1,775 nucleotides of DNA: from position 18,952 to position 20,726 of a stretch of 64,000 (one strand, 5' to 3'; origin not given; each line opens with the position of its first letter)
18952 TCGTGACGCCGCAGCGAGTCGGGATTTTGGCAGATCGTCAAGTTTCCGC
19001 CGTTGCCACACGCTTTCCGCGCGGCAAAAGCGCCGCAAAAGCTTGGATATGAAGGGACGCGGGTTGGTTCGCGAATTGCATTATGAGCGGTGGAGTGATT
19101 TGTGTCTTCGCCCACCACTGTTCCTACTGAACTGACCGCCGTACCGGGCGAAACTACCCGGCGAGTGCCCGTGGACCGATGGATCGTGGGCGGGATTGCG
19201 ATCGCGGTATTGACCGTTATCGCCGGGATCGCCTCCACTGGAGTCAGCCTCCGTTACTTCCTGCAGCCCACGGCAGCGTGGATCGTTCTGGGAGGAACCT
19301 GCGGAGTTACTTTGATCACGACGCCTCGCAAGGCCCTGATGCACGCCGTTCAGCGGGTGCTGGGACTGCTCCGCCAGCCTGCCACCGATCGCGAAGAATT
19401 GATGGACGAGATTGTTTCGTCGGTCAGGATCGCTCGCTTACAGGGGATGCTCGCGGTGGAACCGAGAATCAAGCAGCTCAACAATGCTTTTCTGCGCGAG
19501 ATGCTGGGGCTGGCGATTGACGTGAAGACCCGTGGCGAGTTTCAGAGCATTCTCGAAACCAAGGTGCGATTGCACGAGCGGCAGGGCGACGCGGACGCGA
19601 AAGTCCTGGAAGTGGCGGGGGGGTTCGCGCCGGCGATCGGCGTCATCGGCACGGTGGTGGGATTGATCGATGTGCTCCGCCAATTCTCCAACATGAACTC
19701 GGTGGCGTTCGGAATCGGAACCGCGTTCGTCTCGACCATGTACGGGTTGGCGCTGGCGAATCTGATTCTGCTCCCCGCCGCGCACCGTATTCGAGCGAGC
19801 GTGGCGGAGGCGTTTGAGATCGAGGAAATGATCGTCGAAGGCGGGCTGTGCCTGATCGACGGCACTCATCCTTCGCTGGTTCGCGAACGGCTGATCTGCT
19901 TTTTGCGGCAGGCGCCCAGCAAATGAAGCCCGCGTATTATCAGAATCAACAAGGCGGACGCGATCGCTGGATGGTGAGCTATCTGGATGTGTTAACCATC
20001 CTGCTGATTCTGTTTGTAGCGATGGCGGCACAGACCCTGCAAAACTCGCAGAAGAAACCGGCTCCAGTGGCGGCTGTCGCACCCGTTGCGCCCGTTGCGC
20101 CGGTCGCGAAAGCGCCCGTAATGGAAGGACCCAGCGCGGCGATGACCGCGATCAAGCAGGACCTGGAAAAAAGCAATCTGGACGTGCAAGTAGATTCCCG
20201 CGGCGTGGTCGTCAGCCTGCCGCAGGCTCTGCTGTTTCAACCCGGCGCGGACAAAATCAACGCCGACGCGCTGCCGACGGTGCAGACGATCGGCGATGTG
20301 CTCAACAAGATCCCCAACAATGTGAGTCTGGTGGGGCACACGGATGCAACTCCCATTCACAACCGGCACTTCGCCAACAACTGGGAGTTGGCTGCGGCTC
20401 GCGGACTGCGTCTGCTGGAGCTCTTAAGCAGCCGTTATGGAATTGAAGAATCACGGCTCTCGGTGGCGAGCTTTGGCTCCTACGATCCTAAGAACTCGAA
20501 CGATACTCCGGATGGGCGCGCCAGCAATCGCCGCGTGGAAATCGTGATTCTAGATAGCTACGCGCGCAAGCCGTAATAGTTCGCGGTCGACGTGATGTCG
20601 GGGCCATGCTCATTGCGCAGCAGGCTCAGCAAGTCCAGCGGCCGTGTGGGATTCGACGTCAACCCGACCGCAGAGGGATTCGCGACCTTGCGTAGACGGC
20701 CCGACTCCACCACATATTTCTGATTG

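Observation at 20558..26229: Glycosyl-/methyl-transferase island attached to the 3' end of the flgB-fliJ export operon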

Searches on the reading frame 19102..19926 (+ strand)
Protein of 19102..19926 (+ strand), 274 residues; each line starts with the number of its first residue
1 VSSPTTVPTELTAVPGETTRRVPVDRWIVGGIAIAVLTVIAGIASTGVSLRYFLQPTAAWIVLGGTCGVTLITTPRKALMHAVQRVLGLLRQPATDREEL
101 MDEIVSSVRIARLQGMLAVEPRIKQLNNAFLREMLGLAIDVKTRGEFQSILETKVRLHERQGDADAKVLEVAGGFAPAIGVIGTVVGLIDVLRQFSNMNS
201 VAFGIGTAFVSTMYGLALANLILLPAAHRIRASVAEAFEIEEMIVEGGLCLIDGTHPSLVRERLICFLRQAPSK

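Call 8: search_protein_families(library=pfam, proteins=[window:19102-19926:+], max_evalue=0.001)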
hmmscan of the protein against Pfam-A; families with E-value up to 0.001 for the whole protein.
window:19102-19926:+ (274 aa): 2 families
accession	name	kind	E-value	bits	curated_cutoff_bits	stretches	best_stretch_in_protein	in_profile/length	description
PF01618.21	MotA_ExbB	-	2.4e-22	79.5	22.9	1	124-237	3-121/127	MotA/TolQ/ExbB proton channel family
PF20560.3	MotA_N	-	1.2e-07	32.3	27.3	1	31-110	3-83/91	Motility protein A N-terminal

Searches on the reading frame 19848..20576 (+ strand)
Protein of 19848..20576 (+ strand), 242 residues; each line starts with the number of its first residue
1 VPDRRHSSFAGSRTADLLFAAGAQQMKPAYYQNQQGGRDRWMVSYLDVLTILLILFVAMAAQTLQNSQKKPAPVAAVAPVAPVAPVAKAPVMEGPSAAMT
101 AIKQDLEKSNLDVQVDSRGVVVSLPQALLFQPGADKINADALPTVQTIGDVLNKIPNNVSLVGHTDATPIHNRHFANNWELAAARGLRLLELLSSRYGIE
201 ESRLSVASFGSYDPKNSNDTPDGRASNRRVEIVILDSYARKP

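Call 5: search_protein_families(library=pfam, proteins=[window:19848-20576:+], max_evalue=0.01)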
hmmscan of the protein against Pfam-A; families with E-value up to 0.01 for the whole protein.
window:19848-20576:+ (242 aa): 2 families
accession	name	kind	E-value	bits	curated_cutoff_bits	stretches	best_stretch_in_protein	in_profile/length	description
PF00691.25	OmpA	-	4.2e-13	49.9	27.2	1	129-228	1-98/98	OmpA family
PF13677.11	MotB_plug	-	4.3e-07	29.9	24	1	34-70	11-47/58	Membrane MotB of proton-channel complex MotA/MotB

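Call 6: search_protein_families(library=ncbifam, proteins=[window:19848-20576:+], max_evalue=0.01)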
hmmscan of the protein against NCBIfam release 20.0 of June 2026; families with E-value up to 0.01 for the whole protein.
window:19848-20576:+ (242 aa): 34 families (the best 25 are shown)
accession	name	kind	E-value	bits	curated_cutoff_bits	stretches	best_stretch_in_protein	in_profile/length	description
NF006541.1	PRK09038.1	equivalog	1.7e-40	139.2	283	2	100-236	115-250/253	flagellar motor protein MotD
NF005195.1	PRK06667.1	equivalog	5e-33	114.9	300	1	98-236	94-237/241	flagellar motor protein MotB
NF006508.0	PRK08944.1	subfamily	7.9e-32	110.7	259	1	100-238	153-291/304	MotB family protein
NF005831.1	PRK07734.1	equivalog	3.5e-30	105.6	301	1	102-235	115-249/250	flagellar motor protein MotB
TIGR03350.1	type_VI_ompA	equivalog_domain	5.2e-29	100.9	139.8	1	100-234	4-137/137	type VI secretion system protein TssL, long form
NF005382.1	PRK06925.1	equivalog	9.7e-28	98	264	1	103-236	92-225/225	flagellar motor protein MotS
NF005444.0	PRK07033.1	equivalog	3.7e-26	92.1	520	1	48-236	237-423/438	DotU family type VI secretion system protein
NF005999.0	PRK08126.1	subfamily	2e-24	86.2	571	1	49-234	253-430/432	hypothetical protein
NF006285.1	PRK08457.1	equivalog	5.8e-24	85.2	250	1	107-234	105-230/253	flagellar motor protein MotB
NF005236.0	PRK06742.1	equivalog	6.7e-24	84.6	312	1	109-234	98-223/225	flagellar motor protein MotS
NF053611.1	YiaD_Gzip_OmpA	equivalog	6.7e-22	78.2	175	1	100-234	76-206/206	YiaD family glycine zipper/OmpA-like lipoprotein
NF006542.0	PRK09039.1-1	equivalog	1.5e-18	67.1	388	1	129-232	510-622/627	peptidoglycan -binding protein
NF006543.0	PRK09039.1-2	equivalog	3e-17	63.4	305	1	128-234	234-347/350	peptidoglycan -binding protein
NF006548.1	PRK09041.1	equivalog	3e-14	52.9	277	1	129-239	169-278/287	flagellar motor protein MotB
NF006547.1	PRK09040.1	equivalog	6.8e-14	51.7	194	1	157-234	122-200/213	hypothetical protein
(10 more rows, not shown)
